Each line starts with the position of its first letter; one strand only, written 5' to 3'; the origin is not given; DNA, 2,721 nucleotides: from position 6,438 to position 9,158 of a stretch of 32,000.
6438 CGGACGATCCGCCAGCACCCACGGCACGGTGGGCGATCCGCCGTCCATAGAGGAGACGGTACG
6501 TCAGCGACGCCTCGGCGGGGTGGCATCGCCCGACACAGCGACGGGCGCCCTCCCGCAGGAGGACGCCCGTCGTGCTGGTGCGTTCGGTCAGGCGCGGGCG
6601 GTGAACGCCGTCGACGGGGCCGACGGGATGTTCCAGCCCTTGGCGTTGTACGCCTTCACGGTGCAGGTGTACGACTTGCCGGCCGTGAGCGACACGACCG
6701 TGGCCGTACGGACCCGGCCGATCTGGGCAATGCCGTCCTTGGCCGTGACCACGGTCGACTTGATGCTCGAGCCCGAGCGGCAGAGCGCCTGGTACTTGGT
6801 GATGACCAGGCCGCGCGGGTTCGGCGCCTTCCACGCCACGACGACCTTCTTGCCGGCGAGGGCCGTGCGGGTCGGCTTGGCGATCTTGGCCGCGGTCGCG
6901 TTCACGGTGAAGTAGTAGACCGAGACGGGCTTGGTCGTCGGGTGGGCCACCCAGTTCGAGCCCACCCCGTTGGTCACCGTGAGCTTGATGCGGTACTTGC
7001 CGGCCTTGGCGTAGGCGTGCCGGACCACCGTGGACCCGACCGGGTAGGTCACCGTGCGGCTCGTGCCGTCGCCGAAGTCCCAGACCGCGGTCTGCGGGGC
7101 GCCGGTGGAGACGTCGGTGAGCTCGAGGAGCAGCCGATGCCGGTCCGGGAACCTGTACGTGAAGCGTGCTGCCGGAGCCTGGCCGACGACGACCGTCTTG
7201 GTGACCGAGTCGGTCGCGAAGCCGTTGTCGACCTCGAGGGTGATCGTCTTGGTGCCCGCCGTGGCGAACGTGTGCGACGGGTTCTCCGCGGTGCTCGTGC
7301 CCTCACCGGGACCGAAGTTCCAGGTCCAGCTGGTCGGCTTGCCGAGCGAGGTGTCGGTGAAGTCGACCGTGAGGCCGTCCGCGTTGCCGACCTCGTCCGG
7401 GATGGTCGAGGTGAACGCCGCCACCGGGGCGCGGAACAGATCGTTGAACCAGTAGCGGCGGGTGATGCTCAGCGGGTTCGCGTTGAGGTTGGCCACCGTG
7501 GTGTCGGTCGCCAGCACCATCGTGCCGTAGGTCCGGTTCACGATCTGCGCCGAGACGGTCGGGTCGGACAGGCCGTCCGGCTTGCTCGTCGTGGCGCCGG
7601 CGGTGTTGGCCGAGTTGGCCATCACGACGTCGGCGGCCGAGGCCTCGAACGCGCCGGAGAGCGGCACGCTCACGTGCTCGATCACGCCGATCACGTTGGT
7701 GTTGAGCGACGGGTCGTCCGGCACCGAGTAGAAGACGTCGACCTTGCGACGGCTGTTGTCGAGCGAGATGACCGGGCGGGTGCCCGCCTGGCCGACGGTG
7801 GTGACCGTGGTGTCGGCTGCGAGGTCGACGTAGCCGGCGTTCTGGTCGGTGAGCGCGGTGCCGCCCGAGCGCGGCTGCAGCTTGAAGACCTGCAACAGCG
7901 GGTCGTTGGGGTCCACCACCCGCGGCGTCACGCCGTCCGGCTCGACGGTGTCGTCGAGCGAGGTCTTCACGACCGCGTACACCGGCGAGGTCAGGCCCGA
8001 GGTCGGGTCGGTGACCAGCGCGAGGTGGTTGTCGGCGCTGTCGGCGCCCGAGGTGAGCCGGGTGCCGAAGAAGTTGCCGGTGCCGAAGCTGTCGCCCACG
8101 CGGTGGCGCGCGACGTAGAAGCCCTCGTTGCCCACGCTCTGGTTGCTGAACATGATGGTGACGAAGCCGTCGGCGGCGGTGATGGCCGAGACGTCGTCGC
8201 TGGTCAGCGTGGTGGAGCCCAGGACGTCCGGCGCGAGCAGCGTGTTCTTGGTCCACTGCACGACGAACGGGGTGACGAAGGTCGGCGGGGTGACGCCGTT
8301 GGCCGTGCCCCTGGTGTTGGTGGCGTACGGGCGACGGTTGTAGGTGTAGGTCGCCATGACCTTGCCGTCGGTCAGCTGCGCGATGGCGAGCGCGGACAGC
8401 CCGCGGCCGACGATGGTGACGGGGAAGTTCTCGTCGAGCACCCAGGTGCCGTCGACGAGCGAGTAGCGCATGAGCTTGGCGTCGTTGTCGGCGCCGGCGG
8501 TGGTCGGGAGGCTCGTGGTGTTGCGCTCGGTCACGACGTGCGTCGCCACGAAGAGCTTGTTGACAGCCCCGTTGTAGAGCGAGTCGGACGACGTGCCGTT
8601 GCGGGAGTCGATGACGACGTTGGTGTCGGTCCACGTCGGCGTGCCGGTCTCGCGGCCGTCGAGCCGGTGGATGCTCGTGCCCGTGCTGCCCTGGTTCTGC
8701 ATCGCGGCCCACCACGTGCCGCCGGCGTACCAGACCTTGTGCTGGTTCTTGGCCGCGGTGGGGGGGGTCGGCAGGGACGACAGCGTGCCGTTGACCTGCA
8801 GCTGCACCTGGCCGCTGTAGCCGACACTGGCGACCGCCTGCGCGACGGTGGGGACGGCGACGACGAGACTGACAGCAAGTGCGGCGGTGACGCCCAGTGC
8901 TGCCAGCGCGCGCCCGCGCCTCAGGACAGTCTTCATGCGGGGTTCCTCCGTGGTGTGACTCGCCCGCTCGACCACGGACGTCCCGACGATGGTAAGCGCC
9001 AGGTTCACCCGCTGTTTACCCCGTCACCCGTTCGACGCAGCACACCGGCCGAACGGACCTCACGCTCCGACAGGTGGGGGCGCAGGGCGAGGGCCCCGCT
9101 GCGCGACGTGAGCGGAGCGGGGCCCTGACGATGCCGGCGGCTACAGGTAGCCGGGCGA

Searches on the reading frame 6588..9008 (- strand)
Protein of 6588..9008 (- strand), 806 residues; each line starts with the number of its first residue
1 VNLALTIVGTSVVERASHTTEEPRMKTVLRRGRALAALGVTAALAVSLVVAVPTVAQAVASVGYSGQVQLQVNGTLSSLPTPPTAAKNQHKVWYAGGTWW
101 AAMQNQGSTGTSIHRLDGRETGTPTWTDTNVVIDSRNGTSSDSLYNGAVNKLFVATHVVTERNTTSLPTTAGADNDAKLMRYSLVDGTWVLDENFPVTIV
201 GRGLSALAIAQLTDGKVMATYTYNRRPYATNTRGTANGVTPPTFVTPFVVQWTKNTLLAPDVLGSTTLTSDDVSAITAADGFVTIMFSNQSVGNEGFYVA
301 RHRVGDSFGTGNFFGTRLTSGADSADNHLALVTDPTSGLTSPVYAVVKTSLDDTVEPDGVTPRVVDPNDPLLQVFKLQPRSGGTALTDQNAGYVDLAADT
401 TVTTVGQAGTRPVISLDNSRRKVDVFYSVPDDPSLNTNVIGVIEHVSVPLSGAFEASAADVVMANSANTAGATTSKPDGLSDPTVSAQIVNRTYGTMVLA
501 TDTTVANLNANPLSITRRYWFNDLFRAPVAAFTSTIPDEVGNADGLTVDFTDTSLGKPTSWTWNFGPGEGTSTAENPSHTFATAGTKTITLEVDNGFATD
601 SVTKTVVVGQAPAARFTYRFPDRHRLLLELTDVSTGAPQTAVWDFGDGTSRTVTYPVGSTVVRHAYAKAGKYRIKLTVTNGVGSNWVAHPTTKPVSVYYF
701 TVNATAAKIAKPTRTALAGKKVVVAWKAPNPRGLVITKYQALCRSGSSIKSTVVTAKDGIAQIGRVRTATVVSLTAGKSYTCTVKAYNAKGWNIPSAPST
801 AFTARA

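Call 57: search_protein_families(library=pfam, proteins=[window:6588-9008:-], max_evalue=0.00001)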
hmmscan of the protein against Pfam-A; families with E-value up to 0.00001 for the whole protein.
window:6588-9008:- (806 aa): 3 families
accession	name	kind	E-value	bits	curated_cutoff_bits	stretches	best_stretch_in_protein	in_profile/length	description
PF18911.6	PKD_4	-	1.6e-23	83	27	2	527-607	3-82/85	PKD domain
PF00801.26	PKD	-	1.8e-19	70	23.5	2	633-686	23-73/80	PKD domain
PF00041.27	fn3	-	6.3e-09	36.4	25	1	716-801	10-83/84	Fibronectin type III domain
